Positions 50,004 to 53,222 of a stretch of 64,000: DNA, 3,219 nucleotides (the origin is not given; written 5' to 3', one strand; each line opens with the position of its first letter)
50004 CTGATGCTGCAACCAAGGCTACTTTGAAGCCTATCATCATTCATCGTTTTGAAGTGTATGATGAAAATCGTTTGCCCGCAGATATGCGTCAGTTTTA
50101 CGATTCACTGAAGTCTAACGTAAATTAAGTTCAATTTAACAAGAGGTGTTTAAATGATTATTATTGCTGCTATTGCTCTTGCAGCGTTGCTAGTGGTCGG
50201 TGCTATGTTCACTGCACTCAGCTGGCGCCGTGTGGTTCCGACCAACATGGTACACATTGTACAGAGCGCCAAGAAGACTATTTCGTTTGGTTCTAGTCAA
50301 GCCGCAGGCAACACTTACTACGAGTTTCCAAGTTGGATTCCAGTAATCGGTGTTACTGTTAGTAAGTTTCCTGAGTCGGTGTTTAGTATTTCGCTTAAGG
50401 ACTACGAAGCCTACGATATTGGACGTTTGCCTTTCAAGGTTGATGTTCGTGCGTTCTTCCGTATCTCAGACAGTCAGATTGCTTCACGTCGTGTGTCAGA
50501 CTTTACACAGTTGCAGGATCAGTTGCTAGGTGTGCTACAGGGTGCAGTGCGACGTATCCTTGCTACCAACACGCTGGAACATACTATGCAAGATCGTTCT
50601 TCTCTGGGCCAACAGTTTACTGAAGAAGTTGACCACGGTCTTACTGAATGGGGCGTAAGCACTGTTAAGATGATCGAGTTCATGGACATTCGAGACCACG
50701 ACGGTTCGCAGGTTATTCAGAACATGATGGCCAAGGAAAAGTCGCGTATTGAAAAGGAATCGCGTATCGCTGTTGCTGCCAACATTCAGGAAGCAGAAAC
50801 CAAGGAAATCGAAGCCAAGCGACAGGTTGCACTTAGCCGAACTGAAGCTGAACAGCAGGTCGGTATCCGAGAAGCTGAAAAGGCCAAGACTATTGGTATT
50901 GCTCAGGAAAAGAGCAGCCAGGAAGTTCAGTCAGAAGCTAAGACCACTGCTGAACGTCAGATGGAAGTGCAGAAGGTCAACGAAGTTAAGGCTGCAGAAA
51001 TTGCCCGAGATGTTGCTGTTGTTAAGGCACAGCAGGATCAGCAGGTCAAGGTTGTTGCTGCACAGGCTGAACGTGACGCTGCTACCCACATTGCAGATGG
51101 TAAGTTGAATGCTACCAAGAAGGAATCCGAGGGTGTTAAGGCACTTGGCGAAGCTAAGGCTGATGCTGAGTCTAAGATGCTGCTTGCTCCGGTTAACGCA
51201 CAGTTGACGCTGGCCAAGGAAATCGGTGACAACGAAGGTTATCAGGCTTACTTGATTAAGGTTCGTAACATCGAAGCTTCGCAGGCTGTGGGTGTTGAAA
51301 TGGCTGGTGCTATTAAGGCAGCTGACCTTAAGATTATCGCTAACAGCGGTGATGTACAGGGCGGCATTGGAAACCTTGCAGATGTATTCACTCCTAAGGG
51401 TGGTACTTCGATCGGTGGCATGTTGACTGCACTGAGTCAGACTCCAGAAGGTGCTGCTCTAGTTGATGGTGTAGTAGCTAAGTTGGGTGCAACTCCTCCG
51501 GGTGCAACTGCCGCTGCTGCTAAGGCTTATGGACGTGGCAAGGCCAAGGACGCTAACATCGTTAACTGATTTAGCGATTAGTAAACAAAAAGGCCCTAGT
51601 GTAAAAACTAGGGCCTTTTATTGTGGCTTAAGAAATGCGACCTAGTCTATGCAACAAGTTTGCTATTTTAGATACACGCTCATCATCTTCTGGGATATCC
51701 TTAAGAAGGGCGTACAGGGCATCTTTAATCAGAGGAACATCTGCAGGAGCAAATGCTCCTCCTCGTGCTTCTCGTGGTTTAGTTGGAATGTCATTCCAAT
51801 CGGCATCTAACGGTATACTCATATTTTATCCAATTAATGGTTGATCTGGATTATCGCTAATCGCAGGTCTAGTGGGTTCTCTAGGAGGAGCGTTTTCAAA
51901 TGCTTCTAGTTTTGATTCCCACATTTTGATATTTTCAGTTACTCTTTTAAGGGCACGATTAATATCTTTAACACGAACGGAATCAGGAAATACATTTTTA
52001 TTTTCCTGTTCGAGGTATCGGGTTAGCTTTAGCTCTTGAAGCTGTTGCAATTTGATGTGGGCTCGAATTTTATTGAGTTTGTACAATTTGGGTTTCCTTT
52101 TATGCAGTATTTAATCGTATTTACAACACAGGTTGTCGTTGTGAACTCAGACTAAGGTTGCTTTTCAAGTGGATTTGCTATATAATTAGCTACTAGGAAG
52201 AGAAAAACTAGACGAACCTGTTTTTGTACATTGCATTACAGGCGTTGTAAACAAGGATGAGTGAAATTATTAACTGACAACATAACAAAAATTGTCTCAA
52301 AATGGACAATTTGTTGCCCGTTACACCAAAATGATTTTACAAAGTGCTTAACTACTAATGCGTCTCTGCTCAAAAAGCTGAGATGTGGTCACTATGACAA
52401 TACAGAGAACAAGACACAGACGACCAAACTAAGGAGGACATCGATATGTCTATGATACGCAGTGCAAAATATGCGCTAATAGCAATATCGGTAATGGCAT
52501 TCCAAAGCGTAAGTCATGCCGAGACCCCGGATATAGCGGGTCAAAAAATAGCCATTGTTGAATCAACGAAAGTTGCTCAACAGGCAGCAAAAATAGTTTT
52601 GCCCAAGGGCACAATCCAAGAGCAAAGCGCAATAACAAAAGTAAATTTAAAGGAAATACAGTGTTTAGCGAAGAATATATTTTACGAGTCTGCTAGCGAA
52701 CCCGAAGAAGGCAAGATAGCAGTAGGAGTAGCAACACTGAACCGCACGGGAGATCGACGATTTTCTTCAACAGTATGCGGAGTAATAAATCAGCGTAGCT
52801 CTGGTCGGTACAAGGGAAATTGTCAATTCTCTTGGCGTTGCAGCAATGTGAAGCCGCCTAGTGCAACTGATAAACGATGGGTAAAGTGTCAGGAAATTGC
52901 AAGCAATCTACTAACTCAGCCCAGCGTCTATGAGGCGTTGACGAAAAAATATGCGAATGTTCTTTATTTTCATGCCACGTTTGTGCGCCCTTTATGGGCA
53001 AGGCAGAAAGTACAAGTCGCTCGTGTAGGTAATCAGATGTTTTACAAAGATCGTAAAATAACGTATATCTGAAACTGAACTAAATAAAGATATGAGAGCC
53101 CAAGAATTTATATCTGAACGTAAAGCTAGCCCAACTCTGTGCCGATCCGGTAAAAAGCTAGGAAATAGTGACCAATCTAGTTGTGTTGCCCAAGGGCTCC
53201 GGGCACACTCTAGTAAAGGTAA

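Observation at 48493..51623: Promoter-to-terminator membrane cluster: two tandem paralogous lipoproteins, two membrane proteins and an SPFH/flotillin-like protein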

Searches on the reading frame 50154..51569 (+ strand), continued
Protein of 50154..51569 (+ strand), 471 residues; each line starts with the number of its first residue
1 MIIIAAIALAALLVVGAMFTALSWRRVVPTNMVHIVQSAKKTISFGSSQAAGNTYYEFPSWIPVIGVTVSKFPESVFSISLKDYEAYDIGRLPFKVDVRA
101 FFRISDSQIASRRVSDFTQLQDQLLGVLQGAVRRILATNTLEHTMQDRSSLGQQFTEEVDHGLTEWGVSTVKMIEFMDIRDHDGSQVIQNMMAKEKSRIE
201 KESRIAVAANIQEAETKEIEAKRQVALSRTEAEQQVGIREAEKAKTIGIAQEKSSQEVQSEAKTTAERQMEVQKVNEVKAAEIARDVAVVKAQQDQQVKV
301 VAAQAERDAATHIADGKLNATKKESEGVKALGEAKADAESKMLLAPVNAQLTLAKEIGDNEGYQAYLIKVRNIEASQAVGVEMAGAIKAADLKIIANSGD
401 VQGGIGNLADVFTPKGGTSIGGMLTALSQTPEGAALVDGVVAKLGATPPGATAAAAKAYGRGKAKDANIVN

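Call 85: find_encoding_contigs(protein=P0210, flank=4000, max_places=3)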
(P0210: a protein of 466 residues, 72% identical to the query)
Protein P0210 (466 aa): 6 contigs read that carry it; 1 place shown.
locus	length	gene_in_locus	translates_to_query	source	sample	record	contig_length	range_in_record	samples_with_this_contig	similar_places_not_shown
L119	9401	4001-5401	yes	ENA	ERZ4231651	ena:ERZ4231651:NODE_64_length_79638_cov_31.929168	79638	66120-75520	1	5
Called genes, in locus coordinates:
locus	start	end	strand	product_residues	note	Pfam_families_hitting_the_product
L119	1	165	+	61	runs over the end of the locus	-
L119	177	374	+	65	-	-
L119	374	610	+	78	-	-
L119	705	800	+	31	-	-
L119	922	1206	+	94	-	-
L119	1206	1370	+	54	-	-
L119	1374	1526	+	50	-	-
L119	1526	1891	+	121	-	-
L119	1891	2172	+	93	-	-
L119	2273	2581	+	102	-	-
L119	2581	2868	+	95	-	PF23836:DUF7206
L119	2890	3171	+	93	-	-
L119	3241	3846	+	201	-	-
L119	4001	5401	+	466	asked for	PF01145:Band_7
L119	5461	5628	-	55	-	-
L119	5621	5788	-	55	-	-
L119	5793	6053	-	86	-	-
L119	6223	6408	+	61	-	-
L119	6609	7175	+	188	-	PF07486:Hydrolase_2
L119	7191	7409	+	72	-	-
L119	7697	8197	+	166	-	PF00383:dCMP_cyt_deam_1, PF14437:MafB19-deam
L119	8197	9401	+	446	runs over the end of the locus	PF09414:RNA_ligase (faint), PF01068:DNA_ligase_A_M, PF14743:DNA_ligase_OB_2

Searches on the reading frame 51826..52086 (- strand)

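Call 66: search_protein_families(library=pfam, proteins=[window:51826-52086:-], max_evalue=0.1)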
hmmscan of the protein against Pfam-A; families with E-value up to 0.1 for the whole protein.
window:51826-52086:- (86 aa): 1 family
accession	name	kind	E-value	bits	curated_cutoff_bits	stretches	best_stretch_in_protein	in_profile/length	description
PF14919.11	MTBP_mid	-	0.083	12.3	25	1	11-62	177-229/335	MDM2-binding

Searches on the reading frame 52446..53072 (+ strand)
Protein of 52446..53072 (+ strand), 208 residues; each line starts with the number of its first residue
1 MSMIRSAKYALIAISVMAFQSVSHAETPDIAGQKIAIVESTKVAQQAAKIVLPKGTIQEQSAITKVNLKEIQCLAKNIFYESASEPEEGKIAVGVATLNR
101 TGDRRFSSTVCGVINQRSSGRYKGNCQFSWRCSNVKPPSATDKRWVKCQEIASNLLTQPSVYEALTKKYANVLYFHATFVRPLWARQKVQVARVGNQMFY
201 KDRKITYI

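Call 17: search_protein_families(library=pfam, proteins=[window:52446-53072:+], max_evalue=0.001)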
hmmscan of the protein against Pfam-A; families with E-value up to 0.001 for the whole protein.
window:52446-53072:+ (208 aa): 1 family
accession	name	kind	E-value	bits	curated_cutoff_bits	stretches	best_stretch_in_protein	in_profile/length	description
PF07486.17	Hydrolase_2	-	3e-16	60.3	27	1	84-200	1-100/100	Cell Wall Hydrolase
